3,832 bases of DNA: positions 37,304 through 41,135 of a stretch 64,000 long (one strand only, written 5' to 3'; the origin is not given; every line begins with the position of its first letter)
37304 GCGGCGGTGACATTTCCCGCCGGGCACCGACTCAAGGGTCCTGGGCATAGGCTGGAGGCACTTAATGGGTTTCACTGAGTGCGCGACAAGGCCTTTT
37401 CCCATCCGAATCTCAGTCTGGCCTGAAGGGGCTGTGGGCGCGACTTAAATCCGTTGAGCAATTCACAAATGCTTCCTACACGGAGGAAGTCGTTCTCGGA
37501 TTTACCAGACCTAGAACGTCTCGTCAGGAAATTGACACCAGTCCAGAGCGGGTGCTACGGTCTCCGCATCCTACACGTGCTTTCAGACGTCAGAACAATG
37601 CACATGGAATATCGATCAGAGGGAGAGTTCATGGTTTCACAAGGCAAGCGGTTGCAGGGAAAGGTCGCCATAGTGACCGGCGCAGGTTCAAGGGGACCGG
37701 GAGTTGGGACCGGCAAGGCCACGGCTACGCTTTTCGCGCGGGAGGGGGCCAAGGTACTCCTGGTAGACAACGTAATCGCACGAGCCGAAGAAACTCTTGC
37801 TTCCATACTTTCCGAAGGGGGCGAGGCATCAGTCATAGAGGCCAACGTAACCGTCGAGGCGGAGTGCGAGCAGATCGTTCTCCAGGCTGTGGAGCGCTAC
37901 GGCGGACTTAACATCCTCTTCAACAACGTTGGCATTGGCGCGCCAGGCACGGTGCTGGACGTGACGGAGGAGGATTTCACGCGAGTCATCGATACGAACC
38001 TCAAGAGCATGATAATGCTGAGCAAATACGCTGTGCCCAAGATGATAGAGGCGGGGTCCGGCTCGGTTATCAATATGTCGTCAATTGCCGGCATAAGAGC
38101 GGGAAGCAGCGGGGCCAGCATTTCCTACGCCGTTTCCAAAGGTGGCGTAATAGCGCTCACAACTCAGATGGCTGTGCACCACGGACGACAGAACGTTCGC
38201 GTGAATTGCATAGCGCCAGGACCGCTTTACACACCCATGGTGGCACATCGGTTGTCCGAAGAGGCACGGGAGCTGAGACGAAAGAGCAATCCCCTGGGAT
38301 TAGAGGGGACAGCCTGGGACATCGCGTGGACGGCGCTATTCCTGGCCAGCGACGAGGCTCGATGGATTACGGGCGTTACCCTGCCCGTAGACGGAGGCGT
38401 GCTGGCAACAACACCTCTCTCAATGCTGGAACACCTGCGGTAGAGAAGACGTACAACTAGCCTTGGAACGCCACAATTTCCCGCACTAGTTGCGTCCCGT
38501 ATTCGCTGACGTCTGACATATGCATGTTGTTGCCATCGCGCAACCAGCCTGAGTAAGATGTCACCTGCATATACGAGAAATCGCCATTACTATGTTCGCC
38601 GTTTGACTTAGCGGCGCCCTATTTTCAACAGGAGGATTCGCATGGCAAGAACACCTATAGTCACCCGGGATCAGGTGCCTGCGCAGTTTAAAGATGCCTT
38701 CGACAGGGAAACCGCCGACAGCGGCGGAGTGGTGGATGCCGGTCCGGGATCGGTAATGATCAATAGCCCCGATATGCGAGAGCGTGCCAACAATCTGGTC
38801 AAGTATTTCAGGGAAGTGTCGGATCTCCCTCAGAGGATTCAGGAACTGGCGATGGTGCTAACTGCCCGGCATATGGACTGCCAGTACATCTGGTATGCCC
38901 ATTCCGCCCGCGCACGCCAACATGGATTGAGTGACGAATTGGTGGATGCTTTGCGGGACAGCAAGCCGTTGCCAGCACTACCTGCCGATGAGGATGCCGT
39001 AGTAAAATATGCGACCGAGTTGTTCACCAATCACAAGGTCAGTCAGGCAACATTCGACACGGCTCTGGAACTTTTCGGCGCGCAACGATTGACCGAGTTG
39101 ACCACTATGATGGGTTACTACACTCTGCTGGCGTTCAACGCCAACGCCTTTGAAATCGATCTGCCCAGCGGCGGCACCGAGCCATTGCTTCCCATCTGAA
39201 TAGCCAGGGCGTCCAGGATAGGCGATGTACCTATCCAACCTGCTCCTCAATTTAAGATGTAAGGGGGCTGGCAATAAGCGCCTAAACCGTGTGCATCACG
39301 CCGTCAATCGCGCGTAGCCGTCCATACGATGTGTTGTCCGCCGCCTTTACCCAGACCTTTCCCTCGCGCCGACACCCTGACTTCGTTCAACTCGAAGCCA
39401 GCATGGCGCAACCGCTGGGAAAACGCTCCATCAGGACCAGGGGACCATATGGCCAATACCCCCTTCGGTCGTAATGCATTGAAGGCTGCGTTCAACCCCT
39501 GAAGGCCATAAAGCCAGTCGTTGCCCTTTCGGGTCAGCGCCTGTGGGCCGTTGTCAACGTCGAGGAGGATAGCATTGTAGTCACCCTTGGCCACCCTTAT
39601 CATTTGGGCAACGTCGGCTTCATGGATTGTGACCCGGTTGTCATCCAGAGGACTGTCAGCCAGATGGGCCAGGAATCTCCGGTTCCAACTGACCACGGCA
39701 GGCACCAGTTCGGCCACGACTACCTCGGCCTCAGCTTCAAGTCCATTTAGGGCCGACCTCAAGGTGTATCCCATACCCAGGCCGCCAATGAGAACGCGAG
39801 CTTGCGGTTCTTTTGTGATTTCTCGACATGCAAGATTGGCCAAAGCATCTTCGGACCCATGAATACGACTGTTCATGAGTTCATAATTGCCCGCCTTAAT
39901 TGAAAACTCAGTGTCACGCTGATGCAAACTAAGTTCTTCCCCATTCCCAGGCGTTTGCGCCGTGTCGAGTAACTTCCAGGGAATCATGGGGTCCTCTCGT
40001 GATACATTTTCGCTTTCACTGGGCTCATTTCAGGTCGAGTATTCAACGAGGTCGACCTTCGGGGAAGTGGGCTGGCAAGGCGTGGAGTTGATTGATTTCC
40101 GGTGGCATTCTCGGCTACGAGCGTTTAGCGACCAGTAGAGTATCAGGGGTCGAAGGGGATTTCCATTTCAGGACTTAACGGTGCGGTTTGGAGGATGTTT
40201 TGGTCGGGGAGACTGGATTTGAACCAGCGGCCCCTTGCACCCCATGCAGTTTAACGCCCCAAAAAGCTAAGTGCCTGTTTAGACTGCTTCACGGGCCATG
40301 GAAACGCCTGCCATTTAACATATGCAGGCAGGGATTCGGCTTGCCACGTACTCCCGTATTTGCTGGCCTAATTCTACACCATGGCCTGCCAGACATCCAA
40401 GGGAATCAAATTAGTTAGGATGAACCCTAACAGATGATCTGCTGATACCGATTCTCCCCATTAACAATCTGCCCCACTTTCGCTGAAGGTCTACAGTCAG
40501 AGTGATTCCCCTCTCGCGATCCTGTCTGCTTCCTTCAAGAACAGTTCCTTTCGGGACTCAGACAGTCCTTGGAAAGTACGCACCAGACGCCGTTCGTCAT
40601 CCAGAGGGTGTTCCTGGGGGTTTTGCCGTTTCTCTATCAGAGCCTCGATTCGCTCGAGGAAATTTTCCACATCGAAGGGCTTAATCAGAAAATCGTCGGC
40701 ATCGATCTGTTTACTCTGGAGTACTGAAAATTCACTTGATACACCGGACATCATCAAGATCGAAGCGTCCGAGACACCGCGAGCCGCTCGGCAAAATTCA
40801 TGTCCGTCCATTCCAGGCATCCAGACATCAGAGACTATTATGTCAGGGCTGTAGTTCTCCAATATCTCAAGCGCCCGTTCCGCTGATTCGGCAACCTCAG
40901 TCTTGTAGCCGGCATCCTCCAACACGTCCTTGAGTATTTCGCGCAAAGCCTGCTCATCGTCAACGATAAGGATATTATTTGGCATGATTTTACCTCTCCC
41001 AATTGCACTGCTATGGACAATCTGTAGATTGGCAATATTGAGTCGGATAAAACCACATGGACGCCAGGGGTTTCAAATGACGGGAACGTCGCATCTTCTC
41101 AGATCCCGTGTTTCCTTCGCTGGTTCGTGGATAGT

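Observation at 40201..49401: Degraded ~9.2-kb integrated island at tRNA-Pro(GGG), bounded by a 49-nt direct repeat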

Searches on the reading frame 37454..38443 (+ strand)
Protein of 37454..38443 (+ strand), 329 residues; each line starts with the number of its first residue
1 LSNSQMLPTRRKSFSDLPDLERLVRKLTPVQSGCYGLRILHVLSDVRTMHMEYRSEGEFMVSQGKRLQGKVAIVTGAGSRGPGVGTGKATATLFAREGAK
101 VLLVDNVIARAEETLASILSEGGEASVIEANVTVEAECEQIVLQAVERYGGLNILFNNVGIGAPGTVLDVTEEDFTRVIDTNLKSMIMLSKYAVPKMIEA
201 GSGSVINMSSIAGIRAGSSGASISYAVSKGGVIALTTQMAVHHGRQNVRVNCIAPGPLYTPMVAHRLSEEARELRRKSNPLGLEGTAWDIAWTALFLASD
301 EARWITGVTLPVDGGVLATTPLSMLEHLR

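Call 11: search_protein_families(library=pfam, proteins=[window:37454-38443:+], max_evalue=1)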
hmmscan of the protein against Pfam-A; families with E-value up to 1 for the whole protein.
window:37454-38443:+ (329 aa): 4 families
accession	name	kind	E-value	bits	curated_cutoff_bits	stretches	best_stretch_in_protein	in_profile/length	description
PF13561.12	adh_short_C2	-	8.6e-61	206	27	1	85-316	7-235/236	Enoyl-(Acyl carrier protein) reductase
PF00106.31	adh_short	-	5.7e-48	163.4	26.6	1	70-268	1-192/195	short chain dehydrogenase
PF08659.16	KR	-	6e-05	23.5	22.6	1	85-217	11-143/180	KR domain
PF00333.26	Ribosomal_S5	-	0.21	12.1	27.1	1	60-102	14-56/65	Ribosomal protein S5, N-terminal domain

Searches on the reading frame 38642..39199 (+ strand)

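Call 11: search_protein_families(library=pfam, proteins=[window:38642-39199:+], max_evalue=1)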
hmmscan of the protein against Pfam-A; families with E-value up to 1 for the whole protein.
window:38642-39199:+ (185 aa): 2 families
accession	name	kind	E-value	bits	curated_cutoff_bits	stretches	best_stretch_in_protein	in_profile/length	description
PF02627.25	CMD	-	0.0001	22.7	23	1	45-119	3-77/84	Carboxymuconolactone decarboxylase family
PF14129.11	DUF4296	-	0.24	12.4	27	1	120-148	38-66/87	Domain of unknown function (DUF4296)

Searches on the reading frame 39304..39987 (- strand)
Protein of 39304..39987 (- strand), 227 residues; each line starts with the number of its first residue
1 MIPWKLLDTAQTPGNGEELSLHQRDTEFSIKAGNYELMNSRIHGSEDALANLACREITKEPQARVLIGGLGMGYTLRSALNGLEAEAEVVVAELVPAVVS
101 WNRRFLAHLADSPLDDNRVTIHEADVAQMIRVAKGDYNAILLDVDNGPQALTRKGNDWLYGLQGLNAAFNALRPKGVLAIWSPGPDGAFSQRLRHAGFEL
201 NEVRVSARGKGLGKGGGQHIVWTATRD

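Call 8: search_protein_families(library=pfam, proteins=[window:39304-39987:-], max_evalue=0.01)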
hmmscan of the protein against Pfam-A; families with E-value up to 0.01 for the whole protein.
window:39304-39987:- (227 aa): 1 family
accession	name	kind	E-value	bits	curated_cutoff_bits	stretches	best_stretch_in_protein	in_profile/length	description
PF01564.23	Spermine_synth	-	8.8e-05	22.6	22.9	1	61-179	18-129/186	Spermine/spermidine synthase domain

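Call 61: search_protein_families(library=ncbifam, proteins=[window:39304-39987:-], max_evalue=0.001)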
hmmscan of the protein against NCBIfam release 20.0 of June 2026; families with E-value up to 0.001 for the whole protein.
window:39304-39987:- (227 aa): 5 families
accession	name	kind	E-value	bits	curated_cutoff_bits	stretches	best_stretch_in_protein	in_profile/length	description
NF002010.0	PRK00811.1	equivalog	1.2e-07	31.2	260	1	59-179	76-190/287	polyamine aminopropyltransferase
NF002956.0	PRK03612.1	equivalog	1.4e-07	30.3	472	1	61-183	299-418/522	polyamine aminopropyltransferase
TIGR00417.1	speE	equivalog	2.4e-05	23.7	249.55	1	62-146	73-155/271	spermidine synthase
NF003380.0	PRK04457.1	equivalog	0.0003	19.9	304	1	59-191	68-189/265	polyamine aminopropyltransferase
NF002435.0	PRK01581.1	equivalog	0.00065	18.9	537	1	63-145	152-235/374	polyamine aminopropyltransferase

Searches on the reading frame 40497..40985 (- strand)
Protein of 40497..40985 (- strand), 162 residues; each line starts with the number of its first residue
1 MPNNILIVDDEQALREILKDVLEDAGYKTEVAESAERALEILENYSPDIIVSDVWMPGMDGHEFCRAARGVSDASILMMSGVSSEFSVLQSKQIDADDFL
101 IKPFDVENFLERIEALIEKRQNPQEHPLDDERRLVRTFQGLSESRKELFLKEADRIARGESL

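Call 8: search_protein_families(library=pfam, proteins=[window:40497-40985:-], max_evalue=0.01)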
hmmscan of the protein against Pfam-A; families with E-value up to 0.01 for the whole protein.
window:40497-40985:- (162 aa): 2 families
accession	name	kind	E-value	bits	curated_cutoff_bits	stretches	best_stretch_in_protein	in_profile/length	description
PF00072.30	Response_reg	-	4.2e-28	98.2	30.2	1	5-114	1-111/111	Response regulator receiver domain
PF23198.2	PDE8A_N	-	8.1e-06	26.2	29.6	1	6-86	14-95/147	PDE8A-like, N-terminal domain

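Call 61: search_protein_families(library=ncbifam, proteins=[window:40497-40985:-], max_evalue=0.001)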
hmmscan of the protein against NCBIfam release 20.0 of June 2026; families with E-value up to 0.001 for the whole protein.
window:40497-40985:- (162 aa): 94 families (the best 25 are shown)
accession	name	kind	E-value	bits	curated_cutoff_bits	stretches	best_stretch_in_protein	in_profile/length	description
NF040689.1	MtrAB_MtrA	equivalog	2.7e-26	92.3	300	1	5-126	1-122/219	MtrAB system response regulator MtrA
NF045944.1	ResRegRpaBCyano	equivalog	8.5e-26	90.7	330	1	6-129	1-124/229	response regulator transcription factor RpaB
NF041733.1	resp_reg_CseB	equivalog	6.5e-25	87.8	350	1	4-154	2-155/228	two-component system response regulator CseB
NF053854.1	RespRegPhoBBctds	equivalog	9.2e-24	84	270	1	5-141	1-138/225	two-component system response regulator PhoB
NF040534.1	resp_reg_YycF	equivalog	3.3e-23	82.1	340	1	4-132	2-130/231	response regulator YycF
TIGR02154.1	PhoB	equivalog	1.5e-22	80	296.2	1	2-124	2-126/226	phosphate regulon transcriptional regulator PhoB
NF007982.1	PRK10710.1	equivalog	2.2e-22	79.8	380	1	3-131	8-135/235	envelope stress response regulator BaeR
NF008296.0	PRK11083.1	equivalog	1.5e-21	76.9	273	1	3-128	4-128/228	two-component system response regulator CreB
NF007005.1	PRK09468.1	equivalog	1.8e-21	76.6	331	1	3-123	4-125/237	osmolarity response regulator transcription factor OmpR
TIGR01818.1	ntrC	equivalog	6.3e-21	74.7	558.6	1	5-131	1-128/463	nitrogen regulation protein NR(I)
NF006900.1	PRK09390.1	equivalog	1.5e-19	70.4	255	1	4-145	6-147/203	response regulator FixJ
NF051870.1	NAssimRespRegNtrX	equivalog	1.9e-19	69.9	600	1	4-144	3-147/452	nitrogen assimilation response regulator NtrX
NF033120.0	vanR_FM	exception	4.8e-19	68.9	460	1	4-132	5-133/231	vancomycin resistance response regulator transcription factor, VanR-F/VanR-M family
NF000402.1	vanR-B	exception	8.5e-19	67.9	480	1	4-119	4-119/219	vancomycin resistance response regulator transcription factor VanR-B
NF045717.1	DVU0259_DivK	exception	8.8e-19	67.8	160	1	1-117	1-116/117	DVU0259 family response regulator domain-containing protein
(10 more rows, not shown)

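Call 80: search_protein_families(library=padloc, proteins=[window:40497-40985:-], max_evalue=0.001)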
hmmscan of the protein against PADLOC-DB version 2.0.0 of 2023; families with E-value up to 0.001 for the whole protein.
window:40497-40985:- (162 aa): 3 families
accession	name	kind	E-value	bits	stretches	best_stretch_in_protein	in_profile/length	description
PDLC04055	PD-T4-6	-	8.2e-09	32.7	1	2-126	365-492/496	-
PDLC00405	SduA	-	8.5e-07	26.8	1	4-70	8-74/323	DUF4263 domain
PDLC04725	PDC-M60B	-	1.6e-06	26.1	1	3-61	4-64/158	-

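Call 81: search_protein_families(library=phrogs, proteins=[window:40497-40985:-], max_evalue=0.001)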
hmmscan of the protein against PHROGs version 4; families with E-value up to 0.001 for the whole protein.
window:40497-40985:- (162 aa): 6 families
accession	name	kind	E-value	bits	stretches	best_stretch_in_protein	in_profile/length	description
phrog_731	-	unknown function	8e-31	108.1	1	4-127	3-127/227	-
phrog_5982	-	unknown function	3.2e-25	89.2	1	3-131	869-997/1030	-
phrog_20458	-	unknown function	1.7e-14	54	1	4-120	699-820/829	-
phrog_37855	-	unknown function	4.8e-11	43.2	1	5-117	8-128/278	-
phrog_8810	-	unknown function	2.2e-10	41.5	1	4-122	2-125/245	-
phrog_22245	-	unknown function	2.2e-06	28.1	1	5-104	6-109/349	-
